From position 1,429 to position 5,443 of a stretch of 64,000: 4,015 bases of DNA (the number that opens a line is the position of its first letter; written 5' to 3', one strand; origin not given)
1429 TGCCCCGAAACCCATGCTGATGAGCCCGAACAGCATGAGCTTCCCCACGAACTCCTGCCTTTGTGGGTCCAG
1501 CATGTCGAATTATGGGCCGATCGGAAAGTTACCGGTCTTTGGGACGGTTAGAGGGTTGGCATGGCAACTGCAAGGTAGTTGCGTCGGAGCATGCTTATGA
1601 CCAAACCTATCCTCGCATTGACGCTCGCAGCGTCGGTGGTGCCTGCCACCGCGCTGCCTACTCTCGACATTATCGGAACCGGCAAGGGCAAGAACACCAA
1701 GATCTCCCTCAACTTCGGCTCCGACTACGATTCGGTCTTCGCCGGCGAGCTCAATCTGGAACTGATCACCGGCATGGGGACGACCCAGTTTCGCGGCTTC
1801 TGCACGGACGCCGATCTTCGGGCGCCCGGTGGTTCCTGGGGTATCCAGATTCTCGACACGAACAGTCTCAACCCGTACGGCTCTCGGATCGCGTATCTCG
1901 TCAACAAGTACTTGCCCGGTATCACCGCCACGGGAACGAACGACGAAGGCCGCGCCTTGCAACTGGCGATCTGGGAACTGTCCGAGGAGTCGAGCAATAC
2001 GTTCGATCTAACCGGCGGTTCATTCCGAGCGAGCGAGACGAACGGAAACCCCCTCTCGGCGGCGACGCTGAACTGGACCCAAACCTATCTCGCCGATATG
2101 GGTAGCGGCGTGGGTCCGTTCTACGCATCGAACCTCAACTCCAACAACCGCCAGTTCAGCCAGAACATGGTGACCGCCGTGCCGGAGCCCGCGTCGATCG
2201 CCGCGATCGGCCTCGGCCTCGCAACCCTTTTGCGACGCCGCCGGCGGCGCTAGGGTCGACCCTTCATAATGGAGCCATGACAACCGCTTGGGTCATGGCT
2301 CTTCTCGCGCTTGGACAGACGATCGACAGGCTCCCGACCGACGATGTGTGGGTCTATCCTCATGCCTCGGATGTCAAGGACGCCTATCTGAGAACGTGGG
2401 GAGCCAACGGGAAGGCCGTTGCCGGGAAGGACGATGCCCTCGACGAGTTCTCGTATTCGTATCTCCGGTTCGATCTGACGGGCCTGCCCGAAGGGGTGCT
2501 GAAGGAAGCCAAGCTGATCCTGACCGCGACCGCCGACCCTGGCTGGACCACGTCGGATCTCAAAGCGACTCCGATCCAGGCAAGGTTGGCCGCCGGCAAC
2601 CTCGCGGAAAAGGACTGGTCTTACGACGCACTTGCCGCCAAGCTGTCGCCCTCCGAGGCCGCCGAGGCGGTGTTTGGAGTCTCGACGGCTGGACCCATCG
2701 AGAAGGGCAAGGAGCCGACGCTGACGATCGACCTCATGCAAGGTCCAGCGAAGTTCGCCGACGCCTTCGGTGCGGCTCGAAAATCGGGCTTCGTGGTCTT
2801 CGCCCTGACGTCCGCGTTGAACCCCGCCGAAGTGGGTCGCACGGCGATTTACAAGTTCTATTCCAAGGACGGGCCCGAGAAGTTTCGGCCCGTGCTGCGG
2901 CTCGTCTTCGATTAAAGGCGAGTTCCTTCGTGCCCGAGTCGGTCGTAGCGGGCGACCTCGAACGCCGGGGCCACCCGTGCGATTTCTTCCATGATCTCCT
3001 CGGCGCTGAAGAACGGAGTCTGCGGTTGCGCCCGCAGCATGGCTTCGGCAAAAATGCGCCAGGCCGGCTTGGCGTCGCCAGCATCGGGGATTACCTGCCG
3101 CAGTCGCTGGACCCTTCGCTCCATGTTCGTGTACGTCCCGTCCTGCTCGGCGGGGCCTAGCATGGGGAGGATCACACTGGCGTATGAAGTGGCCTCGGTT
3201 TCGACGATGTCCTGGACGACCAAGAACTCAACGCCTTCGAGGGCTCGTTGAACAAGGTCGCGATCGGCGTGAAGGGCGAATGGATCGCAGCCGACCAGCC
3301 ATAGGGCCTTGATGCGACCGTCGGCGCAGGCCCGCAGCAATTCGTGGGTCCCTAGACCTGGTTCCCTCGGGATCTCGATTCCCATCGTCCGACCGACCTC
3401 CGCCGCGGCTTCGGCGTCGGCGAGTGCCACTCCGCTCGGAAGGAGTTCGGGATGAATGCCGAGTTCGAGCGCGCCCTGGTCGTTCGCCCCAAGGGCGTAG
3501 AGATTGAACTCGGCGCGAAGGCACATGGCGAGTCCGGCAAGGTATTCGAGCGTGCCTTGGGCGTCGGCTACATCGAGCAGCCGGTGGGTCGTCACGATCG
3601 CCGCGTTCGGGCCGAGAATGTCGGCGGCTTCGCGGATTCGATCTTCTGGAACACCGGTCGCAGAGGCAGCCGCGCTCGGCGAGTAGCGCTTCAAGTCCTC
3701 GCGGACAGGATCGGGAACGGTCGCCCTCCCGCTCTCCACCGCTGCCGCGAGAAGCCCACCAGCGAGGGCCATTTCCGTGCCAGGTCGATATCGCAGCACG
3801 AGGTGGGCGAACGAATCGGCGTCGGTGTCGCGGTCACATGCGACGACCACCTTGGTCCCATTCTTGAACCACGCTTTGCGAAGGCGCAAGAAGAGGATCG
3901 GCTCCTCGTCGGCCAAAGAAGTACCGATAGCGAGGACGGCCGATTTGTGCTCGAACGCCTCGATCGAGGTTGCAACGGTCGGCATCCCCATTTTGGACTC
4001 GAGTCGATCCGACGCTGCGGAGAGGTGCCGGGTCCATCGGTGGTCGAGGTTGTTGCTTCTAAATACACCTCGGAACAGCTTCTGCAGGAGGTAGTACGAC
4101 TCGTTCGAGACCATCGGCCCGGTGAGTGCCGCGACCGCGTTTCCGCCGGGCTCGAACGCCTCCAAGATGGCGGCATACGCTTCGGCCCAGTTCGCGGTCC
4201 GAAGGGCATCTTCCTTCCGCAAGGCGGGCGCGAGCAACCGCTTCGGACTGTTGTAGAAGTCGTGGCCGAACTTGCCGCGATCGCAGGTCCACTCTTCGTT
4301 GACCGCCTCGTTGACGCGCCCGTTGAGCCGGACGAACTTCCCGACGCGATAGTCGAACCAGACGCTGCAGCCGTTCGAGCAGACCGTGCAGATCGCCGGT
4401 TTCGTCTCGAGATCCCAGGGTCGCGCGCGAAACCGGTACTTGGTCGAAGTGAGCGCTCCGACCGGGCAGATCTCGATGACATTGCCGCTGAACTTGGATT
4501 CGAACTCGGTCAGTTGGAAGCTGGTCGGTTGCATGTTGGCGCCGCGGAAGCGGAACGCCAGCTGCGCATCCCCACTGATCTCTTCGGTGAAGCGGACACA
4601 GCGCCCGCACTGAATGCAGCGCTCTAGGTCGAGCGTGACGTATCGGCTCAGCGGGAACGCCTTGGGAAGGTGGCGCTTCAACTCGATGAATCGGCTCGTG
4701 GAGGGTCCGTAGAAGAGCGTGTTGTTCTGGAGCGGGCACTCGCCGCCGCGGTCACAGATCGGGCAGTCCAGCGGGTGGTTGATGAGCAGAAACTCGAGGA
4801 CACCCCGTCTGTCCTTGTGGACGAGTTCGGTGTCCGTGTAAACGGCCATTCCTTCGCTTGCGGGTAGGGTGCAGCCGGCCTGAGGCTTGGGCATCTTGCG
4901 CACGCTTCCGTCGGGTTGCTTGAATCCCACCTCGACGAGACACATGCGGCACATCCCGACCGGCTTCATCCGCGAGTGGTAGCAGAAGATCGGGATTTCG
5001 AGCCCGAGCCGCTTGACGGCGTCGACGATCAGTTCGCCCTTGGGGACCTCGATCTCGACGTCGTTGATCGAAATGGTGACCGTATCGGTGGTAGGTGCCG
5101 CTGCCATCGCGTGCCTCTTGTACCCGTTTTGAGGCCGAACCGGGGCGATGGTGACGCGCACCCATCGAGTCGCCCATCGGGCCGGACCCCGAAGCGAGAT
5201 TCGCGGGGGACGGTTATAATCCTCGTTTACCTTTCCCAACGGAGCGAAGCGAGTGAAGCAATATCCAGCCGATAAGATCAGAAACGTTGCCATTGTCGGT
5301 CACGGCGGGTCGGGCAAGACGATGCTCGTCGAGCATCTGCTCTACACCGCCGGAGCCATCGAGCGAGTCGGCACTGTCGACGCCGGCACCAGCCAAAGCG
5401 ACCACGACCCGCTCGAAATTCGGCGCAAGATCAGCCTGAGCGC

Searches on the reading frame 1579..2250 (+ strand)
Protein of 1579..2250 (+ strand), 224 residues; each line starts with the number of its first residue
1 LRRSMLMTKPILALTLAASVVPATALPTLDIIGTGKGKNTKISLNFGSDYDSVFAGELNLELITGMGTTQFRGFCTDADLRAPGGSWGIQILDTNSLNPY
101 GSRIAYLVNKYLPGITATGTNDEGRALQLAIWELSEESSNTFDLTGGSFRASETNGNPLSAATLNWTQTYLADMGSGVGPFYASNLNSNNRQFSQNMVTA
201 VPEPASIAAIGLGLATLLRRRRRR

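Call 39: search_protein_families(library=pfam, proteins=[window:1579-2250:+], max_evalue=0.01)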
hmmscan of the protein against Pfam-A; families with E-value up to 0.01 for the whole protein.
window:1579-2250:+ (224 aa): 1 family
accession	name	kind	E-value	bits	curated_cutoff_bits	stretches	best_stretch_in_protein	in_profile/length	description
PF07589.16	PEP-CTERM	-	3.6e-06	27.3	20.7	1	200-222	1-24/24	PEP-CTERM motif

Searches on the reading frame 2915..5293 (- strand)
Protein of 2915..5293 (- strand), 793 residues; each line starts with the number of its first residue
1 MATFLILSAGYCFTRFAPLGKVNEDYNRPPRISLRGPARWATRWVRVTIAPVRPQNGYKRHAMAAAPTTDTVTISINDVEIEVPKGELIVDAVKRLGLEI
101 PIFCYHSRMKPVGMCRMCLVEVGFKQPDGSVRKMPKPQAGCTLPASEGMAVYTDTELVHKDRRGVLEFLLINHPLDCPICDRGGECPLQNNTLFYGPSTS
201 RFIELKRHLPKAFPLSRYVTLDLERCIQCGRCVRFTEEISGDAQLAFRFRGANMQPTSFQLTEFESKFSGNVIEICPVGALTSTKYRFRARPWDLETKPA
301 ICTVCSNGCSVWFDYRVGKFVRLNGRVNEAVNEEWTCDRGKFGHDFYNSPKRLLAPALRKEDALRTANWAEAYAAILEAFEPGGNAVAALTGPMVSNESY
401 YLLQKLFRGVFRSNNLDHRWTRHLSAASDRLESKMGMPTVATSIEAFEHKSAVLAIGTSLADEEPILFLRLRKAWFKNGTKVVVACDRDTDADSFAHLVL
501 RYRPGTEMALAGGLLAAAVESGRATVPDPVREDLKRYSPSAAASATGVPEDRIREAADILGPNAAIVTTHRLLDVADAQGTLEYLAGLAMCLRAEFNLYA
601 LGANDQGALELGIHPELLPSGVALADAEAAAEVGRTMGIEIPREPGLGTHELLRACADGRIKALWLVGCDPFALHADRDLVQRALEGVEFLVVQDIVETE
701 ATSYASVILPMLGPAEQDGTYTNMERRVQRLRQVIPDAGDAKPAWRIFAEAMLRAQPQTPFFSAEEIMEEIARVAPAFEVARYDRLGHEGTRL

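Call 39: search_protein_families(library=pfam, proteins=[window:2915-5293:-], max_evalue=0.01)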
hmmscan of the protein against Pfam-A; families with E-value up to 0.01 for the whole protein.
window:2915-5293:- (793 aa): 9 families
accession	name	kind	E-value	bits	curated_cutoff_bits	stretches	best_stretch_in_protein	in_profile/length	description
PF00384.28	Molybdopterin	-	1.1e-46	160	24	1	352-750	1-349/353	Molybdopterin oxidoreductase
PF22117.2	Fer4_Nqo3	-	1.7e-22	79.8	27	1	218-282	3-67/67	NADH-quinone oxidoreductase subunit 3, ferredoxin-like domain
PF10588.14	NADH-G_4Fe-4S_3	-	5.1e-16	58.4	27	1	162-201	1-40/40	NADH-ubiquinone oxidoreductase-G iron-sulfur binding region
PF13510.11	Fer2_4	-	1.2e-14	54.6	22.8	1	70-155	2-81/82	2Fe-2S iron-sulfur cluster binding domain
PF04879.21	Molybdop_Fe4S4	-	7.4e-09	35.9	22.7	1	297-348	3-54/55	Molybdopterin oxidoreductase Fe4S4 domain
PF00111.32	Fer2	-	1.1e-06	28.9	21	1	76-123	5-48/77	2Fe-2S iron-sulfur cluster binding domain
PF22151.2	Fer4_NDSU1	-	7.9e-06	25.7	23.8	1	308-345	14-51/51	NADH-ubiquinone oxidoreductase NDSU1/NuoG-like, 4Fe-4S domain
PF00037.32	Fer4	-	0.0002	21.4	21.1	1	220-234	2-16/24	4Fe-4S binding domain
PF12797.12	Fer4_2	-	0.0063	16.9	24.5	1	218-233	2-17/22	4Fe-4S binding domain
